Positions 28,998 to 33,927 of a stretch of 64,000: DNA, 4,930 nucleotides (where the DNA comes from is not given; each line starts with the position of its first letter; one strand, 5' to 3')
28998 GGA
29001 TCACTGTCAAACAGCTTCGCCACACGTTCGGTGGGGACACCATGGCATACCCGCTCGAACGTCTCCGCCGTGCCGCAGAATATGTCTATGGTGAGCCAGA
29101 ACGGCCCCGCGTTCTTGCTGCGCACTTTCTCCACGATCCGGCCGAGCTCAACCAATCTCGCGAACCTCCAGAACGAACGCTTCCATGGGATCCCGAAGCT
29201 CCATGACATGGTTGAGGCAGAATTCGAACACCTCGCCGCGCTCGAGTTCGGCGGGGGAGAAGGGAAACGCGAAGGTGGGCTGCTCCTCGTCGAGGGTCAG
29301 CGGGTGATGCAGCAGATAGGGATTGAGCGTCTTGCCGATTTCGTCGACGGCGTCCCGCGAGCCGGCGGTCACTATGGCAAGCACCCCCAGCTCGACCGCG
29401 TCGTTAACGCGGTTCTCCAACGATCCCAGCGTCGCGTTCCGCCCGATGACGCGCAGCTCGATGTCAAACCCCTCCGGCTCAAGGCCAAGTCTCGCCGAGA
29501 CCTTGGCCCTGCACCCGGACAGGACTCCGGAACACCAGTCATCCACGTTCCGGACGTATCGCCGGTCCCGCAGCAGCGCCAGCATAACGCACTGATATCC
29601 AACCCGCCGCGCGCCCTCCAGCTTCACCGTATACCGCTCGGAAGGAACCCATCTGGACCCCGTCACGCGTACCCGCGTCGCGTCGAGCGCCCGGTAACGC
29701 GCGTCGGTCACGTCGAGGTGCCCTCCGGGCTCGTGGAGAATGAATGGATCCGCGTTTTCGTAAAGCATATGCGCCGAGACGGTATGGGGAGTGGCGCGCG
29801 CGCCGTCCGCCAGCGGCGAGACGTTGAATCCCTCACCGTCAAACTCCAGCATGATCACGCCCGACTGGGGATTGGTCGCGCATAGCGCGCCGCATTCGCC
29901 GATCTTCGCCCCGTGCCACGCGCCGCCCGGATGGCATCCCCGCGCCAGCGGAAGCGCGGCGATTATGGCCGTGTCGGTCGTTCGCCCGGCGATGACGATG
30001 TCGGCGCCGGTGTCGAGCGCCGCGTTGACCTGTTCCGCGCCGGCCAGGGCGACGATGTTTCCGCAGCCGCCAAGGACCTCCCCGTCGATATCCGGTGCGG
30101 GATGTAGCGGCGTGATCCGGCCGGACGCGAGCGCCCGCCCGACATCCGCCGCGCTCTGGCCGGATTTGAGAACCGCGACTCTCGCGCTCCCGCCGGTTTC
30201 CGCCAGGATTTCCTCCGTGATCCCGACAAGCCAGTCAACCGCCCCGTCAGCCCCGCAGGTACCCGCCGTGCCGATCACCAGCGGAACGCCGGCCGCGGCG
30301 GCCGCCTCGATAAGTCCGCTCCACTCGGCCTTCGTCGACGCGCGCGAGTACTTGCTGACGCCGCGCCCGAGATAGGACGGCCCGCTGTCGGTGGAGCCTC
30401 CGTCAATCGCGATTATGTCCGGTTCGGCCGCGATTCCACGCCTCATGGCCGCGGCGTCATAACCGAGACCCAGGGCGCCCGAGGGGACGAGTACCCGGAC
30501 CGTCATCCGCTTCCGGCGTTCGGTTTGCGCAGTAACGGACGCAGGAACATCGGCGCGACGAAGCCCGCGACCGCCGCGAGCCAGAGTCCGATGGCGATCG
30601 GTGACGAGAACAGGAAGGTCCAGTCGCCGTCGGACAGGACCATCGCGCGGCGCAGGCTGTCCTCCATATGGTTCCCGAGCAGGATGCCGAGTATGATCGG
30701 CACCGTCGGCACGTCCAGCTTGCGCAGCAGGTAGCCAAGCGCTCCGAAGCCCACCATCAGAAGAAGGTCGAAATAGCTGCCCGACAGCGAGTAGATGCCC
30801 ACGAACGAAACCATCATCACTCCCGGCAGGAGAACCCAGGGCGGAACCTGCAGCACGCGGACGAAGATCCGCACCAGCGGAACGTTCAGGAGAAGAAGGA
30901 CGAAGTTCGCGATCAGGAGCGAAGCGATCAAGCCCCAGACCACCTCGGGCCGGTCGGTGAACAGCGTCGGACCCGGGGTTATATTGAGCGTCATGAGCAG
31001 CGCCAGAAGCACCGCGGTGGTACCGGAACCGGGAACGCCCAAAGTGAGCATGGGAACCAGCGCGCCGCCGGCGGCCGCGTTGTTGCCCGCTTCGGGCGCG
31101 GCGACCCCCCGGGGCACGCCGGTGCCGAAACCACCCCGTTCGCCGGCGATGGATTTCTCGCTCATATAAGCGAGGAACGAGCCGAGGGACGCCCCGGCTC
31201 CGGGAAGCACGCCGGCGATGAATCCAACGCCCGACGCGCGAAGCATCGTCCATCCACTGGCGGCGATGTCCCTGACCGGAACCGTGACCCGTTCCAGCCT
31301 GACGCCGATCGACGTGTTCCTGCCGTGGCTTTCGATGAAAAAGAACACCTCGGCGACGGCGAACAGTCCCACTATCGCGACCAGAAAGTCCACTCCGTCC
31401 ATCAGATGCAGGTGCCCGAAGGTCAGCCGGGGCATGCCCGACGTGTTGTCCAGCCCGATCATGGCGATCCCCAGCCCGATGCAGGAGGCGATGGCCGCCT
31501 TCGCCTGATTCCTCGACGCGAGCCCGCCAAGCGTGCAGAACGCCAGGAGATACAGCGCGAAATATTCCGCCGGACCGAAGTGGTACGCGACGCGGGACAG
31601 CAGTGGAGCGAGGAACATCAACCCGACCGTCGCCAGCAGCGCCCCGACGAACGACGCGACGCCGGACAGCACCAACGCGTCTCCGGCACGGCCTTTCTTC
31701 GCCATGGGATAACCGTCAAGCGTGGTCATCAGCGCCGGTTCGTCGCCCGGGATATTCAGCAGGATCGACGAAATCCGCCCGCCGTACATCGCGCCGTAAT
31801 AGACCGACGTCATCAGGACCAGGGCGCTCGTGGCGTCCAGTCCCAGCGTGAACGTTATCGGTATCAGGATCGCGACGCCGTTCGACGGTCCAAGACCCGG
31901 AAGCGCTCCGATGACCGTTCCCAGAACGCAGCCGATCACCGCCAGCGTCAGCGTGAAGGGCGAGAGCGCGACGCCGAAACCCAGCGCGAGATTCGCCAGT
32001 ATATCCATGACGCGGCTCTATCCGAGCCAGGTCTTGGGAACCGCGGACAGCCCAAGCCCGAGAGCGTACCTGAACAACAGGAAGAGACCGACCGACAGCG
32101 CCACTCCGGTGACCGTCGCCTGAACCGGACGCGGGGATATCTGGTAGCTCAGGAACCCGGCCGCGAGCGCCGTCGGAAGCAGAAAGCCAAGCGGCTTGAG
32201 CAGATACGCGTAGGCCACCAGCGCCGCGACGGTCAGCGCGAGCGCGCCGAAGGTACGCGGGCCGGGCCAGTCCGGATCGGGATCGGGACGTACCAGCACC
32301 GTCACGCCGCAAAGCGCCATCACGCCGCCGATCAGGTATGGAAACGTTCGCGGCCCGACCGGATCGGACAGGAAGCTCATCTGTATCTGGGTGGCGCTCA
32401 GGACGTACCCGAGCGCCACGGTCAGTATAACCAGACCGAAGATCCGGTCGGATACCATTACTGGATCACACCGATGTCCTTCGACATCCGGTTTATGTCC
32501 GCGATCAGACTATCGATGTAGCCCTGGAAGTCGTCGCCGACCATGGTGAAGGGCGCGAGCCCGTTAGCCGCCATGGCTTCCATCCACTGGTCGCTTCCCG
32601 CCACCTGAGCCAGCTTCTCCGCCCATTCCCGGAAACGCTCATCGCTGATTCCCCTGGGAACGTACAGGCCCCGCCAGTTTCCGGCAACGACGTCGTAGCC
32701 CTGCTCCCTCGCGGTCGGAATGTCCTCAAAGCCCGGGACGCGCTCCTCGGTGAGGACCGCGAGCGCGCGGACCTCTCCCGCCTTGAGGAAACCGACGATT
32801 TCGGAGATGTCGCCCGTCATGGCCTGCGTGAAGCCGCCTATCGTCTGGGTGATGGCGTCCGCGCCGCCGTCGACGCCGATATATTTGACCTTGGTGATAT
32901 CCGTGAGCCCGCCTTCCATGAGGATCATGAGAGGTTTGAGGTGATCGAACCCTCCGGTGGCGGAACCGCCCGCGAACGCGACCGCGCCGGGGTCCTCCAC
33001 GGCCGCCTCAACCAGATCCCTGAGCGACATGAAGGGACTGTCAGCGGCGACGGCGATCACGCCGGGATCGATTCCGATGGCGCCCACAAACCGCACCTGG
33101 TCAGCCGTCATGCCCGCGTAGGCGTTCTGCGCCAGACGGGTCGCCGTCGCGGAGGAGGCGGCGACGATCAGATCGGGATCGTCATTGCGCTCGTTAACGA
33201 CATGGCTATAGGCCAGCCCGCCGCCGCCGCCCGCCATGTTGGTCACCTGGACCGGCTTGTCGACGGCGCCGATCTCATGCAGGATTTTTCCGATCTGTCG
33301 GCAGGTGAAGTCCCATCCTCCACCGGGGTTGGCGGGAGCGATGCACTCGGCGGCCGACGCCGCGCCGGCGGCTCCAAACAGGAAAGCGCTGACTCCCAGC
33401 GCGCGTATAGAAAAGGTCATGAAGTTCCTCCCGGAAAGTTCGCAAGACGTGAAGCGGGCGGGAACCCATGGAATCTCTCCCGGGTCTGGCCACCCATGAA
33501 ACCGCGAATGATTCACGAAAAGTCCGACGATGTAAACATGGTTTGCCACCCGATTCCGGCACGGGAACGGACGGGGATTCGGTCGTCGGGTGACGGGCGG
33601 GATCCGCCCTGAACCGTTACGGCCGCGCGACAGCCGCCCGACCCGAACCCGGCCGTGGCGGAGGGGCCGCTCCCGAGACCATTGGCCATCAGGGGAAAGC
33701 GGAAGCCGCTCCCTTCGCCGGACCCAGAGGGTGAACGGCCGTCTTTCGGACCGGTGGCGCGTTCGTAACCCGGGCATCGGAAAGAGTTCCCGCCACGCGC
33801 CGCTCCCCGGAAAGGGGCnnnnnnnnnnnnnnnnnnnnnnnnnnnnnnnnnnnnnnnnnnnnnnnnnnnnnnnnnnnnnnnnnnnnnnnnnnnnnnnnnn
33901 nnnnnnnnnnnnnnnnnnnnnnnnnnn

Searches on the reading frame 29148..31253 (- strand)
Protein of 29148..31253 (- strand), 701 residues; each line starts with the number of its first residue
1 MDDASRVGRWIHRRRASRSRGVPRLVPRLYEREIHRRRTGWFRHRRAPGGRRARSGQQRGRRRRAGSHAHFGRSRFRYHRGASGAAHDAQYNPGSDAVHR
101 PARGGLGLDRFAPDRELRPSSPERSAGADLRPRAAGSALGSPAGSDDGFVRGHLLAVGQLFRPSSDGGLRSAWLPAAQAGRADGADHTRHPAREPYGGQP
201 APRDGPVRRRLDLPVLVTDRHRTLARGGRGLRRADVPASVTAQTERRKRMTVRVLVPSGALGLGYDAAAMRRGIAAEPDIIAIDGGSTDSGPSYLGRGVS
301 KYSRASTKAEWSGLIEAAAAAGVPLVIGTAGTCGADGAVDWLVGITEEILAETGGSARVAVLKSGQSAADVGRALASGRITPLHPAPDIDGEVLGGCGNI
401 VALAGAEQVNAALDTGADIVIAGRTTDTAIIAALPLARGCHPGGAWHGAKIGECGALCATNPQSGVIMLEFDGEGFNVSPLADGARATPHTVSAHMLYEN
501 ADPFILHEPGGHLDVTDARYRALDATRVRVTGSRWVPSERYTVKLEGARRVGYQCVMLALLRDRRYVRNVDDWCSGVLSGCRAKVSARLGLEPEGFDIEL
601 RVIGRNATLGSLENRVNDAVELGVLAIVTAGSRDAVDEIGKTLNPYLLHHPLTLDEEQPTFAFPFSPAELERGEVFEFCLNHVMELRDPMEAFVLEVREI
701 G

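Call 94: search_protein_families(library=pfam, proteins=[window:29148-31253:-], max_evalue=0.001)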
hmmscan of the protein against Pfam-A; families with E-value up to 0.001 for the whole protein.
window:29148-31253:- (701 aa): 1 family
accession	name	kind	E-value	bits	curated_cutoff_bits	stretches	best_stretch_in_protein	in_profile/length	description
PF07287.17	AtuA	-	1.5e-18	67.3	22.8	2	482-651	246-403/437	Acyclic terpene utilisation family protein AtuA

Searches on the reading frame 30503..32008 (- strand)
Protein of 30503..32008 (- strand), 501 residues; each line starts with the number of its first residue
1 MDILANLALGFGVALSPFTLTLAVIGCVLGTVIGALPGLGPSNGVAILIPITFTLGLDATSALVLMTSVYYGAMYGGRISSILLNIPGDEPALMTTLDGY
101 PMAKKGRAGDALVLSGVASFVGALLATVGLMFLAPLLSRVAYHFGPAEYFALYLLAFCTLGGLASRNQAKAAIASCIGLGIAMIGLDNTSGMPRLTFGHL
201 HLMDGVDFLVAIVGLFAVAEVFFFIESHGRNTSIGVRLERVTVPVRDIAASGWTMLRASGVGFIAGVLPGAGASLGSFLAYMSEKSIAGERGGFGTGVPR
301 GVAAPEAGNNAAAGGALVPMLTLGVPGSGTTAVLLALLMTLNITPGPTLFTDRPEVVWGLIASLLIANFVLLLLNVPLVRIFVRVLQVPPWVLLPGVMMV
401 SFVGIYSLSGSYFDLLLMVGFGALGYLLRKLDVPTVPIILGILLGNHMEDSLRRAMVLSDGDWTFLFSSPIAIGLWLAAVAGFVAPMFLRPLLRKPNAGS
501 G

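Call 12: search_protein_families(library=pfam, proteins=[window:30503-32008:-], max_evalue=0.01)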
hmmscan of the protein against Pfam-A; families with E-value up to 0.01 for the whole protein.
window:30503-32008:- (501 aa): 1 family
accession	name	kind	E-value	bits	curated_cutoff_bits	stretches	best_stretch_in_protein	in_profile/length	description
PF01970.21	TctA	-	9.8e-149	496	28.9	1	20-440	1-423/423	Tripartite tricarboxylate transporter TctA family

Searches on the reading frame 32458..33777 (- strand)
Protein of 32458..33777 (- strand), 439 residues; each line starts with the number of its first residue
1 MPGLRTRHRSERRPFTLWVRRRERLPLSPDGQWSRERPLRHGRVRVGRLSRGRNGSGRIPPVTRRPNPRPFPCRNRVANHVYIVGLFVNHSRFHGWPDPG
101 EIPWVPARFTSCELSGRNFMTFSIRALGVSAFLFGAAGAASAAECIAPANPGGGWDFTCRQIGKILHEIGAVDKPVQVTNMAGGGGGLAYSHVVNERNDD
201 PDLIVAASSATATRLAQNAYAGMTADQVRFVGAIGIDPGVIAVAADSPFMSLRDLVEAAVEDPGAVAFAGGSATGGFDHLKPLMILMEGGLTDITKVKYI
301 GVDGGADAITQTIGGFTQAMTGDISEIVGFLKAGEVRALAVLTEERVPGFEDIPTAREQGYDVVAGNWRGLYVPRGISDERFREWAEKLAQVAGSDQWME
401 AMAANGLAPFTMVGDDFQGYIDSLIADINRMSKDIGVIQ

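Call 12: search_protein_families(library=pfam, proteins=[window:32458-33777:-], max_evalue=0.01)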
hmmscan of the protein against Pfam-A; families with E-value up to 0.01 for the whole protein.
window:32458-33777:- (439 aa): 1 family
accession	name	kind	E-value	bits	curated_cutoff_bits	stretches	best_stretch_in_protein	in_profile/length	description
PF03401.19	TctC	-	3e-20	73.3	27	1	173-435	14-272/274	Tripartite tricarboxylate transporter family receptor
